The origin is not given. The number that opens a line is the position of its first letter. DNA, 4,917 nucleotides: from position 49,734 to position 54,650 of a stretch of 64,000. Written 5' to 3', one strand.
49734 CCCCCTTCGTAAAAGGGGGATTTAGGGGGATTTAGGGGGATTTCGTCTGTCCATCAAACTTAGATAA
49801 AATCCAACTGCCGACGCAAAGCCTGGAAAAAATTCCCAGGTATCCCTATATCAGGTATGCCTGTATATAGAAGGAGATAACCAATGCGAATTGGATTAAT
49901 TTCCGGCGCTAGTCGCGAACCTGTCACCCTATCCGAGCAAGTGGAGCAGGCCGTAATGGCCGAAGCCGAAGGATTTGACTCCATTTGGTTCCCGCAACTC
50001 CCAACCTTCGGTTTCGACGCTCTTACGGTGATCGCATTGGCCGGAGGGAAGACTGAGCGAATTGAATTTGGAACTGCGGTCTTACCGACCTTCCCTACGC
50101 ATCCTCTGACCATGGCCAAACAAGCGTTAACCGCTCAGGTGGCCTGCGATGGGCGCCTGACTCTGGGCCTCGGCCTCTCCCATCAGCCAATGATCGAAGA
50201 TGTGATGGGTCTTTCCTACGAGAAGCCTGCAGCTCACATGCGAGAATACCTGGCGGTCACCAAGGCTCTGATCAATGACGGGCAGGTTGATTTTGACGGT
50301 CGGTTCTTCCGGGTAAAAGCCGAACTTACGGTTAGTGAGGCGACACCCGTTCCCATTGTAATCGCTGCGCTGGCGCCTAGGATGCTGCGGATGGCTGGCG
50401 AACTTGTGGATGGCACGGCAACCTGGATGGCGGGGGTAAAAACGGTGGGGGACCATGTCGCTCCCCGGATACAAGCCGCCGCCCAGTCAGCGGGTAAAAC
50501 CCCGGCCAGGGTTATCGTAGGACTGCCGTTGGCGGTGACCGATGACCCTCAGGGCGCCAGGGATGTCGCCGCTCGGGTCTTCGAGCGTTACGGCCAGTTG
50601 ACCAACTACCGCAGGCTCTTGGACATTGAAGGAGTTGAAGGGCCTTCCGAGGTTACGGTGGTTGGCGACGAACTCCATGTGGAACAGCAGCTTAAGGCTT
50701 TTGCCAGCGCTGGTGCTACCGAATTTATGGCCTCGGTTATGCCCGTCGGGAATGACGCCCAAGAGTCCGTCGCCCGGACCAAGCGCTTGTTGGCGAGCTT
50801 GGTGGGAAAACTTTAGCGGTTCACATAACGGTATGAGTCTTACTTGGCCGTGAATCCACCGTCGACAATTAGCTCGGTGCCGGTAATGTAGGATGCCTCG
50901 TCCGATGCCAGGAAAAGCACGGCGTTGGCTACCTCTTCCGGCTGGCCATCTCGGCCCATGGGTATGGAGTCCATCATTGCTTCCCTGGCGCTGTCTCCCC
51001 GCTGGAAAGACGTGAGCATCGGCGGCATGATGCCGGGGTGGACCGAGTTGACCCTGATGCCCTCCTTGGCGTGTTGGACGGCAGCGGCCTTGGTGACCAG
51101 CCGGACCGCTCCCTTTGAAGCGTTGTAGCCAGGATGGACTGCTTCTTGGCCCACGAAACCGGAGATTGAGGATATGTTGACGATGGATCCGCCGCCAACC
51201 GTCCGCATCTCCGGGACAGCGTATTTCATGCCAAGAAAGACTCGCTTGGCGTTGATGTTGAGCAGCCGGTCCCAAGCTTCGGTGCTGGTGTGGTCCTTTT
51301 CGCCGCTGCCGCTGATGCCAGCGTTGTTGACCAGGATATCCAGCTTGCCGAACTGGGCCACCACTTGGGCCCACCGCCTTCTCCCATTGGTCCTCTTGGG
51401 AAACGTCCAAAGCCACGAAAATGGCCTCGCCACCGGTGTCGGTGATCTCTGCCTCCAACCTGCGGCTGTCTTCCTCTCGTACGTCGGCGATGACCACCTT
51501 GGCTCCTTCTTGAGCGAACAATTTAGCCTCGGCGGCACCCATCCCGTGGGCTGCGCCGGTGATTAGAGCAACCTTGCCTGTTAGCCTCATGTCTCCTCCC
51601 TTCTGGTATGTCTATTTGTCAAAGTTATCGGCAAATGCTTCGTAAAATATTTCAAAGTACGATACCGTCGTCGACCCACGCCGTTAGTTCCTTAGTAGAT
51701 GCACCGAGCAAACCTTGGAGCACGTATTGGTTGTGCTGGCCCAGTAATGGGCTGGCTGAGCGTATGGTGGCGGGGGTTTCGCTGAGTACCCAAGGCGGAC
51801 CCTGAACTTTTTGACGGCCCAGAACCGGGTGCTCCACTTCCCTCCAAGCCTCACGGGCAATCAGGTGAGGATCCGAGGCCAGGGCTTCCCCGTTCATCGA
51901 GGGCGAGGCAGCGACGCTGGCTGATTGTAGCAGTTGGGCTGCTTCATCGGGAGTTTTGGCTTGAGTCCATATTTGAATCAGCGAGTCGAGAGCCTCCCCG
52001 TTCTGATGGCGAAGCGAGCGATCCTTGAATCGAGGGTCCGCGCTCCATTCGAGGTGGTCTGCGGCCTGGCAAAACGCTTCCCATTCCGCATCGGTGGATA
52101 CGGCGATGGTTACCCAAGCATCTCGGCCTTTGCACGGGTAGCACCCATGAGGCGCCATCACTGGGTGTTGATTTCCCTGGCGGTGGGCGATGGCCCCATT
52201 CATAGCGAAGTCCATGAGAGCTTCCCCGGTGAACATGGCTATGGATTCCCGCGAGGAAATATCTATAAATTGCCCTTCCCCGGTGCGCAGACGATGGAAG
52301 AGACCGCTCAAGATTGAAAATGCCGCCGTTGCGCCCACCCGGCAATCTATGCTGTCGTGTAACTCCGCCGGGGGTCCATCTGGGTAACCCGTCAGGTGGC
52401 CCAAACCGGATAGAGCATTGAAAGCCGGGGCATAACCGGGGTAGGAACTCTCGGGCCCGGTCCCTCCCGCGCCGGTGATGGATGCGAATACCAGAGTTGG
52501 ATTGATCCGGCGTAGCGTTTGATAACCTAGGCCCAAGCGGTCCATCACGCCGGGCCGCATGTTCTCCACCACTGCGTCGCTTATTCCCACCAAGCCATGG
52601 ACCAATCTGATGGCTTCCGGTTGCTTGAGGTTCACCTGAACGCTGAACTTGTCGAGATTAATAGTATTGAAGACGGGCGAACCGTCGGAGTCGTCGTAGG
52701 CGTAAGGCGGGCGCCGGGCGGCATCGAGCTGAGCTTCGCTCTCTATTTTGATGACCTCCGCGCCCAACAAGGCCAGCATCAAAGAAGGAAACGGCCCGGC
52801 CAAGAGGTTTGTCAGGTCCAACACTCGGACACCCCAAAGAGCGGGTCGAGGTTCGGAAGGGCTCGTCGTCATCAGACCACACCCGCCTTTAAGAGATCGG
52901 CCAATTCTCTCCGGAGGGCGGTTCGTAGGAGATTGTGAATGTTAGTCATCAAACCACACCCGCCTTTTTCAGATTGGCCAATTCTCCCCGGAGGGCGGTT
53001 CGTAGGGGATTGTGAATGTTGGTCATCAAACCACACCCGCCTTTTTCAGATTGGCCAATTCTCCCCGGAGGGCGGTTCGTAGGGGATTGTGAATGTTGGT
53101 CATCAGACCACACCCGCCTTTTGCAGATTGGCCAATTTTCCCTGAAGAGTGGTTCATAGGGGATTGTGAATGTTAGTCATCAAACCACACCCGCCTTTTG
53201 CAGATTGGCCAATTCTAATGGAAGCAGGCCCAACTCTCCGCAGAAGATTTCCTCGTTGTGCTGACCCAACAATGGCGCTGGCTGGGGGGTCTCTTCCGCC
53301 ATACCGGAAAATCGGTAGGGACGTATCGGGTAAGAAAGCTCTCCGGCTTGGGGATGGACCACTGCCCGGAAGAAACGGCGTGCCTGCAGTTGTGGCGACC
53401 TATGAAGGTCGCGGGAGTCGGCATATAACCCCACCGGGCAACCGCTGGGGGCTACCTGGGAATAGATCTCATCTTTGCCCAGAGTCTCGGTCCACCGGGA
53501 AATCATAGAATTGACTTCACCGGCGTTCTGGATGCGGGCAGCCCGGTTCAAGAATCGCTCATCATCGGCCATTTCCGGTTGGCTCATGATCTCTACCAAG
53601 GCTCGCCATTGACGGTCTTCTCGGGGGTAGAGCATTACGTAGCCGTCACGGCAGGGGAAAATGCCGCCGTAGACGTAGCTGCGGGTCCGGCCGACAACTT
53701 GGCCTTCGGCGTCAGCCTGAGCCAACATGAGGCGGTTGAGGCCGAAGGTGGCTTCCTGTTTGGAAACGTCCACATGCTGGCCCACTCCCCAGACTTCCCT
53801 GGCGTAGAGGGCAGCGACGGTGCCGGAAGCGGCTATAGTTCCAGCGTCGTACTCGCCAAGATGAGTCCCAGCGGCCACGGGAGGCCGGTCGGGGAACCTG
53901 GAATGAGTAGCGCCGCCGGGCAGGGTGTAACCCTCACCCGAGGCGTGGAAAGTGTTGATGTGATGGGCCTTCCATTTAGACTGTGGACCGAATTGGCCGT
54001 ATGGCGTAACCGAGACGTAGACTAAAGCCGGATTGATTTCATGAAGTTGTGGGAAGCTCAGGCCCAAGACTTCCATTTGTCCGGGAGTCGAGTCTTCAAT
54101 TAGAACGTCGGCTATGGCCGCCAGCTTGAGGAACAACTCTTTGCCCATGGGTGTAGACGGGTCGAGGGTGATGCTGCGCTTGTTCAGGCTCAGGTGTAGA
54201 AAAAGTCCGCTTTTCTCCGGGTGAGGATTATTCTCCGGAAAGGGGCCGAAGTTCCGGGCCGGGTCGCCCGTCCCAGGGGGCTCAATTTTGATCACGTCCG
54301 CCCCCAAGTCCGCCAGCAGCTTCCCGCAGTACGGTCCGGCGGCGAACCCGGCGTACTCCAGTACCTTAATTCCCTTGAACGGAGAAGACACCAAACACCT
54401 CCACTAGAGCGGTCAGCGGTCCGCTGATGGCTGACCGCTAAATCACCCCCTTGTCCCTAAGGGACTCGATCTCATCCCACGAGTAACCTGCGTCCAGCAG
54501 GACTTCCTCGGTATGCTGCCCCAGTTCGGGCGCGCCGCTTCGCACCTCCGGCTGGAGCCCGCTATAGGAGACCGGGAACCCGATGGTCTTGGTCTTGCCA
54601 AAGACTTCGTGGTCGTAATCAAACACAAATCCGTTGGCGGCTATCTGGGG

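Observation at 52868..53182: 77-bp x4 tandem repeat encoding stop/start-overlapping 25-aa mini-ORFs between two paralogous CoA-transferase genes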

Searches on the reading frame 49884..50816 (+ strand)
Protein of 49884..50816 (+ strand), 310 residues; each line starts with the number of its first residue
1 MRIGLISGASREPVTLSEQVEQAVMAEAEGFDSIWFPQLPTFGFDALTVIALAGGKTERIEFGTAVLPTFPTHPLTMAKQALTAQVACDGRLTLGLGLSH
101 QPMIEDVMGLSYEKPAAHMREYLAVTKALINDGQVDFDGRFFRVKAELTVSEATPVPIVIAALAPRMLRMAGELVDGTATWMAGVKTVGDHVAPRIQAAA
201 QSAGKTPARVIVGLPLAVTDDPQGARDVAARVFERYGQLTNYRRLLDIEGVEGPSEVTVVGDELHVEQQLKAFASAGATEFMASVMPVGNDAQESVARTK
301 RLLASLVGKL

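Call 68: search_protein_families(library=pfam, proteins=[window:49884-50816:+])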
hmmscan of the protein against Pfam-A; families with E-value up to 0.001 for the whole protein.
window:49884-50816:+ (310 aa): 1 family
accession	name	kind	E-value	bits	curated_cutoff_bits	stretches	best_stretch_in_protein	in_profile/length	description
PF00296.26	Bac_luciferase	-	1.1e-54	186.3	27.9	1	10-293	15-298/314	Luciferase-like monooxygenase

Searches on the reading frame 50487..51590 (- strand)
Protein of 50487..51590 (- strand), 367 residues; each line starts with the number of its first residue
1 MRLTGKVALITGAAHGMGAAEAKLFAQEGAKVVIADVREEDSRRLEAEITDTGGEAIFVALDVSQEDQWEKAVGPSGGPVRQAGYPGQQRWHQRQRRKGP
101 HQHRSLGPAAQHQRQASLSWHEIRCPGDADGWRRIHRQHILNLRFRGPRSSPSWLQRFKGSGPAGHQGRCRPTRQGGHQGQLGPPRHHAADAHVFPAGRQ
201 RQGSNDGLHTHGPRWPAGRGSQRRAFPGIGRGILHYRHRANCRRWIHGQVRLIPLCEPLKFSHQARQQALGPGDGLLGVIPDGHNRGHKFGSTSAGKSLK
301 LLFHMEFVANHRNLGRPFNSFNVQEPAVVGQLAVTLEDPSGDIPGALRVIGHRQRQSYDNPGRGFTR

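Call 5: search_protein_families(library=pfam, proteins=[window:50487-51590:-])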
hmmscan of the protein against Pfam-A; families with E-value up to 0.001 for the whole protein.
window:50487-51590:- (367 aa): 3 families
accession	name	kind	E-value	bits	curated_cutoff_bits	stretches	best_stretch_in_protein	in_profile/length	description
PF00106.31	adh_short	-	6.5e-14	52.3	26.6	1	6-73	1-68/195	short chain dehydrogenase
PF13561.12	adh_short_C2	-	2.1e-10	41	27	1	12-73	1-62/236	Enoyl-(Acyl carrier protein) reductase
PF08659.16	KR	-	2.5e-05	24.7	22.6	1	8-73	3-72/180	KR domain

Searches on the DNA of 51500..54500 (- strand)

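Call 33: search_rna_families(source=window, start=51500, end=54500, threshold=evalue, max_evalue=1)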
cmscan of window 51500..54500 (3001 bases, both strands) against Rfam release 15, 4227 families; matches with E-value up to 1: 0.
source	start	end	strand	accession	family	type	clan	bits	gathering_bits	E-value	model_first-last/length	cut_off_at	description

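Call 74: search_dna_similar(query=window:52868-53216:-, collection=plasmids, mode=distant, max_rows=5)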
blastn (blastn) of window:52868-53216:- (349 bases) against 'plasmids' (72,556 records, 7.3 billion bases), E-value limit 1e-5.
No match.

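Call 75: search_dna_similar(query=window:52868-53216:-, collection=phages, mode=distant, max_rows=5)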
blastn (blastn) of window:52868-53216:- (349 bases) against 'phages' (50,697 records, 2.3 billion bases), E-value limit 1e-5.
No match.
